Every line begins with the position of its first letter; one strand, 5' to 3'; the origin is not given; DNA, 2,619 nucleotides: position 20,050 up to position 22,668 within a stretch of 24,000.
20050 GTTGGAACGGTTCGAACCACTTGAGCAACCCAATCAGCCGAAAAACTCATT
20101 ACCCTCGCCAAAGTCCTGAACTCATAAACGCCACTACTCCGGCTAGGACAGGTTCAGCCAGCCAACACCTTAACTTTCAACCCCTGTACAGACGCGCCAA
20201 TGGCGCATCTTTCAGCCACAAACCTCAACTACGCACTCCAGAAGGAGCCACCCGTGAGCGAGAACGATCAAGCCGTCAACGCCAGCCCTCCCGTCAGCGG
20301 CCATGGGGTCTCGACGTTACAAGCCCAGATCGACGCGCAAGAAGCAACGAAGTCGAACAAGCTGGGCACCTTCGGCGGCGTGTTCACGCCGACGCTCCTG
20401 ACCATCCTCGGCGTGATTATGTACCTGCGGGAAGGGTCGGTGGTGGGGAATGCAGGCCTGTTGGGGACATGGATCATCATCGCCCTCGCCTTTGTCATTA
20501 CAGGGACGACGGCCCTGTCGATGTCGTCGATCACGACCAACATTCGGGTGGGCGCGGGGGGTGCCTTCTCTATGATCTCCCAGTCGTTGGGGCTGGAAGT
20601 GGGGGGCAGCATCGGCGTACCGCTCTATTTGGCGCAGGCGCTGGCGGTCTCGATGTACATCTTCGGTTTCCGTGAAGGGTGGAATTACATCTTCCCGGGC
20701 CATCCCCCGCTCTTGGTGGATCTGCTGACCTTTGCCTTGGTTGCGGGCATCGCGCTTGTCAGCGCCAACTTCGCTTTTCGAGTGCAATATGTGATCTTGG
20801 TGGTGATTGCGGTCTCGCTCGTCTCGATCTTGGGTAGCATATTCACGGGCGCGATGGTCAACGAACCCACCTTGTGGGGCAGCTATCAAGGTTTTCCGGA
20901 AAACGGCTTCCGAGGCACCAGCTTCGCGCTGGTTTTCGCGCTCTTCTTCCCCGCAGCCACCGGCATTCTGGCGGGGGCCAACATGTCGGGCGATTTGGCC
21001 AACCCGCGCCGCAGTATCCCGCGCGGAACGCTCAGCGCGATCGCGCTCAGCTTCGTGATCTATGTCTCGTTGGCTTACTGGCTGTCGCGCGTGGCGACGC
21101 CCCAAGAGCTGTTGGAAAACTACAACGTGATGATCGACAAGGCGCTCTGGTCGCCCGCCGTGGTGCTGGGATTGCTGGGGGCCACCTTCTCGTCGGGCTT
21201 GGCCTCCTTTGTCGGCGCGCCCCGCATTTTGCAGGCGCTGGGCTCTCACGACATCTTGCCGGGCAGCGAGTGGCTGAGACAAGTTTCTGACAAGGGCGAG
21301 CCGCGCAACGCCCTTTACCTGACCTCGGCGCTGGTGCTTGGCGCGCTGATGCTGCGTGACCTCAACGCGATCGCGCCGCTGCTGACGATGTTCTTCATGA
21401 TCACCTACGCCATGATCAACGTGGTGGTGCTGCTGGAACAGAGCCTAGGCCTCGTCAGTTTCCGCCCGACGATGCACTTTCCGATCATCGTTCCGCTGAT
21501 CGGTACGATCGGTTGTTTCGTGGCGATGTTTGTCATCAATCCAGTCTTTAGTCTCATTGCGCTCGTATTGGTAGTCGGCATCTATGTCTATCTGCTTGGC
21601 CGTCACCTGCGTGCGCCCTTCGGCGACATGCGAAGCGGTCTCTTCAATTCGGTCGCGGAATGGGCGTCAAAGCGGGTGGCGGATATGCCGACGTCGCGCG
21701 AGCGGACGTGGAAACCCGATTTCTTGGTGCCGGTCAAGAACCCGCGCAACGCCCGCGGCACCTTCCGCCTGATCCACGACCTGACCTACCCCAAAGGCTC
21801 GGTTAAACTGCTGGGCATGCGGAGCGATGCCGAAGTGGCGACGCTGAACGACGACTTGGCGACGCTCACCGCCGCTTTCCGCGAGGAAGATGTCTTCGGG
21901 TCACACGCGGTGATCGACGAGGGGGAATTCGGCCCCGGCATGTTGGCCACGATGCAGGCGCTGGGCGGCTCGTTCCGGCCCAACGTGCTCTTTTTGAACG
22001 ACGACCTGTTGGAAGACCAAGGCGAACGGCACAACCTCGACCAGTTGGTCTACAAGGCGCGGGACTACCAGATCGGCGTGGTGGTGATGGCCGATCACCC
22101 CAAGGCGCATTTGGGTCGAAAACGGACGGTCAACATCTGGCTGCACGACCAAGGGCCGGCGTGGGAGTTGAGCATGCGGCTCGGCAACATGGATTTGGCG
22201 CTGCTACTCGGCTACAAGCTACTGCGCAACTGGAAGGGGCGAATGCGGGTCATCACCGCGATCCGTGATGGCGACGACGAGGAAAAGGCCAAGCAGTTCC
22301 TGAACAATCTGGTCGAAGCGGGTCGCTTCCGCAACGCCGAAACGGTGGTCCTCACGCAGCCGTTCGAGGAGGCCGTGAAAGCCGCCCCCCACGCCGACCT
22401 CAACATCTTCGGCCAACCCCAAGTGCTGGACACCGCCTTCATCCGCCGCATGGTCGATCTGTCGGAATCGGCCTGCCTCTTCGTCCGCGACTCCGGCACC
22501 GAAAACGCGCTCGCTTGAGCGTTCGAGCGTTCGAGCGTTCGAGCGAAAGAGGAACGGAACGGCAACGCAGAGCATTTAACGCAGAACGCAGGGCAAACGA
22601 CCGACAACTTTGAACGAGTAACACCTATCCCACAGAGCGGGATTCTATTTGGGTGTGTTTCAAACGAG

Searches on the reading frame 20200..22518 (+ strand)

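Call 5: search_protein_families(library=pfam, proteins=[window:20200-22518:+])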
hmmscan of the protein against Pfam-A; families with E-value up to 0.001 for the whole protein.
window:20200-22518:+ (772 aa): 4 families
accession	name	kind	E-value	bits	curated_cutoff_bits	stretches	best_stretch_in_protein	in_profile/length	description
PF00324.27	AA_permease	-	1.6e-46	159.4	24.6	1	61-466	2-427/470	Amino acid permease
PF21554.2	CCC_C_2nd_pro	-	1.1e-41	142.4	27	1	639-771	1-132/132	Prokaryotic cation-chloride cotransporter, C-terminal domain, 2nd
PF21555.2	CCC_C_1st_pro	-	1.4e-33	115.8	27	1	510-638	1-128/128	Prokaryotic cation-chloride cotransporter, C-terminal domain, 1st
PF13520.12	AA_permease_2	-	1.2e-10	41.3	27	1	81-446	24-407/427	Amino acid permease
